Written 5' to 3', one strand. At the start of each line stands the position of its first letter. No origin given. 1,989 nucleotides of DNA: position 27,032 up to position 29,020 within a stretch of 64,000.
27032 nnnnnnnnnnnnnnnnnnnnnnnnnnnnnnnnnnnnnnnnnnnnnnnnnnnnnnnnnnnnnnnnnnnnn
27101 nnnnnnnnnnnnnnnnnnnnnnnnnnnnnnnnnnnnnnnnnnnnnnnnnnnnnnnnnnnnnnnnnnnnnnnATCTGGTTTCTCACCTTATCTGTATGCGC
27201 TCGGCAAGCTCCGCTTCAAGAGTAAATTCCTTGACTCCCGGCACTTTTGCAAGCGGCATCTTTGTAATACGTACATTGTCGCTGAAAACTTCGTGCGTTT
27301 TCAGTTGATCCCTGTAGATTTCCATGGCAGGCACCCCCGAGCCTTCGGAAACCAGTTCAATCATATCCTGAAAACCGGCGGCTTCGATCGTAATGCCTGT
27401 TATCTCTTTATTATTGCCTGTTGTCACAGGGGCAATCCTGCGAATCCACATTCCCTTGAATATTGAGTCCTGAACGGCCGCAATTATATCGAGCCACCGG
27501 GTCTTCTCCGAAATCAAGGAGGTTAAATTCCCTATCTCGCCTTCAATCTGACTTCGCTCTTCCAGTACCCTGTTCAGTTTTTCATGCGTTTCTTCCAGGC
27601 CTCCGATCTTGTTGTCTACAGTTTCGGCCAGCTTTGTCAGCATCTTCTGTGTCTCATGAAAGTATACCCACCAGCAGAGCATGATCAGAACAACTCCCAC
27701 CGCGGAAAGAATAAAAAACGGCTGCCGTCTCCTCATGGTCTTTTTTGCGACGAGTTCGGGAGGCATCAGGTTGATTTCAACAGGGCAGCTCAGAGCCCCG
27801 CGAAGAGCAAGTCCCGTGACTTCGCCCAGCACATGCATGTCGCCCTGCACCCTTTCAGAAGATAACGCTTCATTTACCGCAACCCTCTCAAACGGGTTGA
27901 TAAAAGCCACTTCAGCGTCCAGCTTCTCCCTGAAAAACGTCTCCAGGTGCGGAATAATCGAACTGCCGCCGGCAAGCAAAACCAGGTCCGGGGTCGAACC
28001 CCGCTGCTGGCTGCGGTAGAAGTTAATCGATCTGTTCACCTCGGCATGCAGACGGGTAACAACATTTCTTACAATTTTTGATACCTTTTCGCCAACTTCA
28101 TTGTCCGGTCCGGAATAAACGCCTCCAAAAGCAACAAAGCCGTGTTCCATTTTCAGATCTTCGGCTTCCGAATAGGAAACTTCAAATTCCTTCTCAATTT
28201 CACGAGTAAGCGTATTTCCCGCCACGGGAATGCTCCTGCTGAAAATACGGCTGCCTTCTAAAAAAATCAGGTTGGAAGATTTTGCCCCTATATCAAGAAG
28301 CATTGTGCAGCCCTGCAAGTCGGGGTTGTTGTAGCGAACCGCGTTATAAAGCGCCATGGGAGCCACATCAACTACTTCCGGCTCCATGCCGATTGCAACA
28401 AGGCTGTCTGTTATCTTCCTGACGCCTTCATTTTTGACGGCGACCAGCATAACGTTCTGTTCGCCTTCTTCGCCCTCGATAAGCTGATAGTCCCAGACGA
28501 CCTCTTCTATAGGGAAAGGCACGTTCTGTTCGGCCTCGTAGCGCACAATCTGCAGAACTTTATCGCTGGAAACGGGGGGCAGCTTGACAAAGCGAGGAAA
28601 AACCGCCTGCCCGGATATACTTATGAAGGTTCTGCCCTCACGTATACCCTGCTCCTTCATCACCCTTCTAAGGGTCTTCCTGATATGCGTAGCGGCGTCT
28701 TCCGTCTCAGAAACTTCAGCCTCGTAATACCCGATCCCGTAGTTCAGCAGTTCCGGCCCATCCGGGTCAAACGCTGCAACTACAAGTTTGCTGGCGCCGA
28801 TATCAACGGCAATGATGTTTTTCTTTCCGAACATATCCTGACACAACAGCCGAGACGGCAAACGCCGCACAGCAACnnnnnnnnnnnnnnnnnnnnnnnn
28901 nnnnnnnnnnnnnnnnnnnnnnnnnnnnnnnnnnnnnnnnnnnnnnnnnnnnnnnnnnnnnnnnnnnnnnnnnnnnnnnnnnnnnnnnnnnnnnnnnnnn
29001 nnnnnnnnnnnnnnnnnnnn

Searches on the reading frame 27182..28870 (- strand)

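Call 8: search_protein_families(library=pfam, proteins=[window:27182-28870:-], max_evalue=0.001)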
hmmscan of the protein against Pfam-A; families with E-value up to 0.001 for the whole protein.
window:27182-28870:- (562 aa): 2 families
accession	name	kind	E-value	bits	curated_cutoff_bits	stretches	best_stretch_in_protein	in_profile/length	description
PF11104.14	PilM_2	-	4.7e-40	138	27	1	59-358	43-339/340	Type IV pilus assembly protein PilM;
PF14450.12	FtsA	-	5.7e-12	46.5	31.8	1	190-327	1-113/127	Cell division protein FtsA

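Call 78: search_protein_families(library=ncbifam, proteins=[window:27182-28870:-], max_evalue=0.001)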
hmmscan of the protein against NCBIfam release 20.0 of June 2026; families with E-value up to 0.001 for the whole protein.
window:27182-28870:- (562 aa): 4 families
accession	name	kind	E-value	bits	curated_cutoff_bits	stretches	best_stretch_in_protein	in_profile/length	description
NF045709.1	Amuc_1101_fam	equivalog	2.7e-145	485.6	650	1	15-536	3-529/608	Amuc_1101 family PilM-like pilus complex protein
TIGR01175.1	pilM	subfamily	1.9e-48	165.3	133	1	19-358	5-347/348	type IV pilus assembly protein PilM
TIGR01174.1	ftsA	equivalog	2.6e-11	43.2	175.85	1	133-282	143-300/371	cell division protein FtsA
NF007009.0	PRK09472.1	equivalog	6.8e-06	25.4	409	1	137-249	155-266/420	cell division protein FtsA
